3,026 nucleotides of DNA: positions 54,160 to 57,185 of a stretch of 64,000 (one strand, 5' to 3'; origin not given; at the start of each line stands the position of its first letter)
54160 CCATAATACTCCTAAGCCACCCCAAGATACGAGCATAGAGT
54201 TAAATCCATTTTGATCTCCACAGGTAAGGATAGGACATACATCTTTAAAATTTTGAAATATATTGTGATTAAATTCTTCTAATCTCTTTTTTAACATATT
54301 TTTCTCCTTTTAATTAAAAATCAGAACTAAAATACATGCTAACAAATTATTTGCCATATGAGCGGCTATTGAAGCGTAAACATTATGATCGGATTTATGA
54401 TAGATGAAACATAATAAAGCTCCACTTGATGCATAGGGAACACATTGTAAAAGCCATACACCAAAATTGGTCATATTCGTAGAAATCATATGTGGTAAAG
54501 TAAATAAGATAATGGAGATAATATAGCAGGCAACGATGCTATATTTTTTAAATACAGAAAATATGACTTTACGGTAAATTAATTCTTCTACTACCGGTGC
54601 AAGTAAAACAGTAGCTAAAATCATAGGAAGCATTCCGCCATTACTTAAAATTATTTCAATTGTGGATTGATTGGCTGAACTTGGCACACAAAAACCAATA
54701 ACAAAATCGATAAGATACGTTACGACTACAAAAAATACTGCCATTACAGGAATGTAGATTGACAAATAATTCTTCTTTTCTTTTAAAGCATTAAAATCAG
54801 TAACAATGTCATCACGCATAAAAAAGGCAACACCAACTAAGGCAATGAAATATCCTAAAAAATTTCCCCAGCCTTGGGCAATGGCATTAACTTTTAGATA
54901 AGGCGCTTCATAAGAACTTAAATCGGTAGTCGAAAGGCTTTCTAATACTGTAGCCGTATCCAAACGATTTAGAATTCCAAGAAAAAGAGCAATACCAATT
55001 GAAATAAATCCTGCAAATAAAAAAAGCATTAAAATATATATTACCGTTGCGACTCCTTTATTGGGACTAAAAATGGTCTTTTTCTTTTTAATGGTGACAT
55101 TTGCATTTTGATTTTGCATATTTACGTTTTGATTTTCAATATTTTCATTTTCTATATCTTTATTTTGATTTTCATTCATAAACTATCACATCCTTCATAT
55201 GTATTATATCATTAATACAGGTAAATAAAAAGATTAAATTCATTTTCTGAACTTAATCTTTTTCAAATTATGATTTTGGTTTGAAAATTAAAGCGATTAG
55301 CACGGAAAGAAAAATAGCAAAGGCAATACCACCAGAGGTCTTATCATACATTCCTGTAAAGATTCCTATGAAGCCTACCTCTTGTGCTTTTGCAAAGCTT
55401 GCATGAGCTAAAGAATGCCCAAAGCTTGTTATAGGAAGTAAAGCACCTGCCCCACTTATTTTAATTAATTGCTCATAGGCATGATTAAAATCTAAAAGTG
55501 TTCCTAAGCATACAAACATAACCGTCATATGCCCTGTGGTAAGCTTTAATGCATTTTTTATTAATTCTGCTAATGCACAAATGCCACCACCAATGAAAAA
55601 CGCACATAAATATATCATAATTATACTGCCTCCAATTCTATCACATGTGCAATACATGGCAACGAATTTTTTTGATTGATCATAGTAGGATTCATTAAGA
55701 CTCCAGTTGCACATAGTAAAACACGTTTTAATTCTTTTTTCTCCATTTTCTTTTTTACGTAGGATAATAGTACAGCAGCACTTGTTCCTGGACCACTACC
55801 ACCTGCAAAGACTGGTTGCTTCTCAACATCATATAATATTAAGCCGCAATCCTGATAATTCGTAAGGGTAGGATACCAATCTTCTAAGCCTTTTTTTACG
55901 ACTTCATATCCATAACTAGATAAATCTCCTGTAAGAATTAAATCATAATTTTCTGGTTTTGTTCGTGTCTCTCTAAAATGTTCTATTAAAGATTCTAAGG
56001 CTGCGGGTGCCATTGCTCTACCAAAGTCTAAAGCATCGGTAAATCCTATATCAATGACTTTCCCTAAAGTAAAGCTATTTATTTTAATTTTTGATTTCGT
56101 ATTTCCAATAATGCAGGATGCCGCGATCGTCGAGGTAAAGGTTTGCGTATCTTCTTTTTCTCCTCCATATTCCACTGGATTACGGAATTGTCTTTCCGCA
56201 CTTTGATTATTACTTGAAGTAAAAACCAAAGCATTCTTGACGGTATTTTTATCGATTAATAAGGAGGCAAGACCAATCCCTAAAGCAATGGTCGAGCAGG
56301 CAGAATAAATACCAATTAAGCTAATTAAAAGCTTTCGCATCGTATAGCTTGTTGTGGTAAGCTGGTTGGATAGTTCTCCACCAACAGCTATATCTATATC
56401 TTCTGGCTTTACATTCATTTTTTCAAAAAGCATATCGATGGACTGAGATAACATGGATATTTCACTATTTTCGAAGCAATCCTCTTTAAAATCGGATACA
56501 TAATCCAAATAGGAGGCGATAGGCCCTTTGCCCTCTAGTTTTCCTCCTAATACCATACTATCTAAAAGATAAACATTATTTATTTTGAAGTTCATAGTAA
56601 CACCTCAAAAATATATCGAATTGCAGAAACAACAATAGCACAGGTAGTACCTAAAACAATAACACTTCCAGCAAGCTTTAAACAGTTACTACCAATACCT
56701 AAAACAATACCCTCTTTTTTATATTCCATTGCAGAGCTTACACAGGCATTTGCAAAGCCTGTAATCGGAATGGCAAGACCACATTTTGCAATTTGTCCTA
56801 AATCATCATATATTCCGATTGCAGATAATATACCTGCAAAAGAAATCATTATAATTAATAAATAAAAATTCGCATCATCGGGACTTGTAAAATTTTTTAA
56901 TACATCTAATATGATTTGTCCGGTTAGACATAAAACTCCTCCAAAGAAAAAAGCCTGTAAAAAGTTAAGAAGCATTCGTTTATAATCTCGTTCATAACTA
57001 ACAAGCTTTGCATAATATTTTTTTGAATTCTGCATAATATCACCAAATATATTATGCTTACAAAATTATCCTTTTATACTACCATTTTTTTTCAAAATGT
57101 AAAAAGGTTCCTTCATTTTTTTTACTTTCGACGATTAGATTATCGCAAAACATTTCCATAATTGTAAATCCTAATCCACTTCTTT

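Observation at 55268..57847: spoIIAA-spoIIAB-spoVAC/D/E block with the sigF gene absent from its usual position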

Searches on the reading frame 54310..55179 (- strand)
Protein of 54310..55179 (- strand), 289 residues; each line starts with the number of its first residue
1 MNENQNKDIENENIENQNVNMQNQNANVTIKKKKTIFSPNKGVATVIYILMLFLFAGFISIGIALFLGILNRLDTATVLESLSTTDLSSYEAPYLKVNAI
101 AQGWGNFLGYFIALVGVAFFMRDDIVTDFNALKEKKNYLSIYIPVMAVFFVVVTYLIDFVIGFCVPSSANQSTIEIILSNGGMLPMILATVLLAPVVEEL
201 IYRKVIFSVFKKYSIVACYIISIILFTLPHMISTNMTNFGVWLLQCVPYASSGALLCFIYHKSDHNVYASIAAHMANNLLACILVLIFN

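Call 3: search_protein_families(library=pfam, proteins=[window:54310-55179:-], max_evalue=0.01)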
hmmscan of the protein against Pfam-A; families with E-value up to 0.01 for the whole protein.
window:54310-55179:- (289 aa): 1 family
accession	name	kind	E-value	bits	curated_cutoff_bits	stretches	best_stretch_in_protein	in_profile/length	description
PF02517.21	Rce1-like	-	3.9e-16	59.5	22.4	1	183-280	4-93/93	Type II CAAX prenyl endopeptidase Rce1-like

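Call 4: search_protein_families(library=ncbifam, proteins=[window:54310-55179:-], max_evalue=0.01)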
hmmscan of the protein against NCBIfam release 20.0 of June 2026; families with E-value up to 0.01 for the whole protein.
window:54310-55179:- (289 aa): 3 families
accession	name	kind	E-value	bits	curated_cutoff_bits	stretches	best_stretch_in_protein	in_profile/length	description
NF033192.3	CPBP_JDVT_MrtJ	equivalog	6.4e-05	23.6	75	1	189-281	3-95/98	JDVT-CTERM system glutamic-type intramembrane protease MrtJ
NF046050.1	CPBP_fam_MroQ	equivalog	0.00011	21.7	270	1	110-286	53-225/243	intramembrane glutamic endopeptidase MroQ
NF052640.1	CPBP_M949_0222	equivalog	0.0018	18.2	220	1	220-288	145-210/213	M949_0222 family glutamic-type intramembrane endopeptidase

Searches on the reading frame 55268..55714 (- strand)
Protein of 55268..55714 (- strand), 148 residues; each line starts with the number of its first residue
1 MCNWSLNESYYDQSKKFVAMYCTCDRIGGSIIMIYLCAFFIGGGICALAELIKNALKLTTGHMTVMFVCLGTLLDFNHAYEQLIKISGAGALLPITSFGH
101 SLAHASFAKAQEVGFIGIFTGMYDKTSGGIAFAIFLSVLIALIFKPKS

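Call 3: search_protein_families(library=pfam, proteins=[window:55268-55714:-], max_evalue=0.01)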
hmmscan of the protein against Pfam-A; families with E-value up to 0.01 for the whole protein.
window:55268-55714:- (148 aa): 1 family
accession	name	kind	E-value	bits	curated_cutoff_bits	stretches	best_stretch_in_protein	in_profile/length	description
PF03862.18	SpoVAC_SpoVAEB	-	2.3e-26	92.8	25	1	35-143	2-117/117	SpoVAC/SpoVAEB sporulation membrane protein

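Call 4: search_protein_families(library=ncbifam, proteins=[window:55268-55714:-], max_evalue=0.01)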
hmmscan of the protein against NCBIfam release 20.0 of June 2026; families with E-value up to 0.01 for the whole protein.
window:55268-55714:- (148 aa): 3 families
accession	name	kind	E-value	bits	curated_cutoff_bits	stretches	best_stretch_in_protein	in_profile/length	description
TIGR02839.1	spore_V_AE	equivalog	2.6e-34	117.9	131.1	1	35-147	1-113/114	stage V sporulation protein AE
TIGR02838.1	spore_V_AC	equivalog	1.1e-10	41.4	164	1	36-143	21-136/141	stage V sporulation protein AC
NF000943.0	PRK00094.2-1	equivalog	0.0047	16.6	400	1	3-93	128-216/296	NAD(P)H-dependent glycerol-3-phosphate dehydrogenase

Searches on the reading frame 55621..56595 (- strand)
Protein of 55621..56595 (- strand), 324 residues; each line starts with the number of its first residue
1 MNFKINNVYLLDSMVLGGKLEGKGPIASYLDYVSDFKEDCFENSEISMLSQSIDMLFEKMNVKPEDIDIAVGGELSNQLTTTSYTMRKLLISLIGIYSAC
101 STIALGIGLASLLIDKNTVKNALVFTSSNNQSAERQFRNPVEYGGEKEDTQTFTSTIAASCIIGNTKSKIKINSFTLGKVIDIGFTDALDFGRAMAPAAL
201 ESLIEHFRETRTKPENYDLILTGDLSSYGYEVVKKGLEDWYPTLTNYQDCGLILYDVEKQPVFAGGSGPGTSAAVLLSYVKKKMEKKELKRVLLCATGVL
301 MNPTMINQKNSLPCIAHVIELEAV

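Call 3: search_protein_families(library=pfam, proteins=[window:55621-56595:-], max_evalue=0.01)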
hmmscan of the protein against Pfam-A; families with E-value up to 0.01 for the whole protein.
window:55621-56595:- (324 aa): 2 families
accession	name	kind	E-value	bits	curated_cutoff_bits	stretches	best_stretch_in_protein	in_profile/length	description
PF07451.17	SpoVAD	-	7.2e-103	344.2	22.1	1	6-322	9-329/329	Stage V sporulation protein AD (SpoVAD)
PF08545.16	ACP_syn_III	-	0.0014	18.9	24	0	98-129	5-36/80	3-Oxoacyl-[acyl-carrier-protein (ACP)] synthase III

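Call 4: search_protein_families(library=ncbifam, proteins=[window:55621-56595:-], max_evalue=0.01)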
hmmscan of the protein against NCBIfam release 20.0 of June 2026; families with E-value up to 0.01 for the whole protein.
window:55621-56595:- (324 aa): 3 families
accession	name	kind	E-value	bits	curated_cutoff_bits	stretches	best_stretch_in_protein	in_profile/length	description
NF006160.0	PRK08304.1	subfamily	1.3e-105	352.7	402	1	6-323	14-335/337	stage V sporulation protein AD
TIGR02845.1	spore_V_AD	equivalog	5e-99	331.2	411.8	1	6-322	8-327/327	stage V sporulation protein AD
NF009069.0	PRK12404.1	subfamily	4.3e-93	311.9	442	1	8-323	14-333/338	stage V sporulation protein AD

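Call 7: find_encoding_contigs(protein=window:55621-56595:-, flank=10000, max_places=8)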
Protein window:55621-56595:- (324 aa): 20 contigs read that carry it; 8 places shown.
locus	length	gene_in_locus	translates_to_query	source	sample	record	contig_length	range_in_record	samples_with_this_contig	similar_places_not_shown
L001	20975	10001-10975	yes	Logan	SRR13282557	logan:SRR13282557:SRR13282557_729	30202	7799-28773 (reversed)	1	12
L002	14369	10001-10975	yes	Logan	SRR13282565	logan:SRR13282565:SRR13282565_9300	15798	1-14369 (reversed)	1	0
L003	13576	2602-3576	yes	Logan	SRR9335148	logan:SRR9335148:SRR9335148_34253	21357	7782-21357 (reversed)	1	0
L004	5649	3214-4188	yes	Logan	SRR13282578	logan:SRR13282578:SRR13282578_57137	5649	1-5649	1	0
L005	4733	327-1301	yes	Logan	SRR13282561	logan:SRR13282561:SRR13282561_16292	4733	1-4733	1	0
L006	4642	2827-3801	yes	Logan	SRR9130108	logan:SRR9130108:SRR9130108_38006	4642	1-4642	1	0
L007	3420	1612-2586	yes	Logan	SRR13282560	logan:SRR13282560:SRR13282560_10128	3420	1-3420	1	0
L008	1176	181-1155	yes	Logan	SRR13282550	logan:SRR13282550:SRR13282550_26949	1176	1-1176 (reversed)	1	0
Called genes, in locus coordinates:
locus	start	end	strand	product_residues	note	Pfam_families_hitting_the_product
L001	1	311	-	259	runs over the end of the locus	-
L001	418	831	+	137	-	PF01327:Pep_deformylase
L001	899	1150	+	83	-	PF21645:FakA-like_M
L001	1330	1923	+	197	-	PF00440:TetR_N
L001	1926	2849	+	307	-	PF00005:ABC_tran, PF13304:AAA_21 (weak), PF13732:DrrA1-3_C (weak)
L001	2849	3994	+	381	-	PF12698:ABC2_membrane_3, PF01061:ABC2_membrane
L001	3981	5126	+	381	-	PF12698:ABC2_membrane_3, PF01061:ABC2_membrane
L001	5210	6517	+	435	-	PF00535:Glycos_transf_2 (weak), PF13641:Glyco_tranf_2_3, PF13632:Glyco_trans_2_3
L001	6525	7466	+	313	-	PF02463:SMC_N (weak), PF00005:ABC_tran, PF13304:AAA_21 (faint)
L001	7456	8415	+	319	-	PF01061:ABC2_membrane, PF12698:ABC2_membrane_3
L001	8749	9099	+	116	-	PF01740:STAS, PF13466:STAS_2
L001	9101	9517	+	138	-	PF13581:HATPase_c_2, PF02518:HATPase_c, PF14501:HATPase_c_5 (faint)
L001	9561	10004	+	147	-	PF03862:SpoVAC_SpoVAEB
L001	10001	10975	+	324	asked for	PF07451:SpoVAD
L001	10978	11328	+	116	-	PF03862:SpoVAC_SpoVAEB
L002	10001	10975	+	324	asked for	PF07451:SpoVAD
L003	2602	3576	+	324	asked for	PF07451:SpoVAD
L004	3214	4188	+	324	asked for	PF07451:SpoVAD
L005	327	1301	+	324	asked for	PF07451:SpoVAD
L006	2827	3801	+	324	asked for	PF07451:SpoVAD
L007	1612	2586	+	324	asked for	PF07451:SpoVAD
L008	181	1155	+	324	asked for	PF07451:SpoVAD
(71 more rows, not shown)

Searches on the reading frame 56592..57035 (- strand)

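Call 3: search_protein_families(library=pfam, proteins=[window:56592-57035:-], max_evalue=0.01)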
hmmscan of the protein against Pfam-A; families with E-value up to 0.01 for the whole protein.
window:56592-57035:- (147 aa): 1 family
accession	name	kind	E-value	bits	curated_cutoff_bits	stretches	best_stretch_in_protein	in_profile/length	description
PF03862.18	SpoVAC_SpoVAEB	-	2e-32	112.3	25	1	24-139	1-117/117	SpoVAC/SpoVAEB sporulation membrane protein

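Call 4: search_protein_families(library=ncbifam, proteins=[window:56592-57035:-], max_evalue=0.01)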
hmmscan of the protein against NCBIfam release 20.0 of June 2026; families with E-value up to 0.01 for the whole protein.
window:56592-57035:- (147 aa): 2 families
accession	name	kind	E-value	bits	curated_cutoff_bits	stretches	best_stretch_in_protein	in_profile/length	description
TIGR02838.1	spore_V_AC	equivalog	5.2e-39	133.2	164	1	8-143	3-140/141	stage V sporulation protein AC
TIGR02839.1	spore_V_AE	equivalog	1.7e-15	57.3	131.1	1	25-138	1-108/114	stage V sporulation protein AE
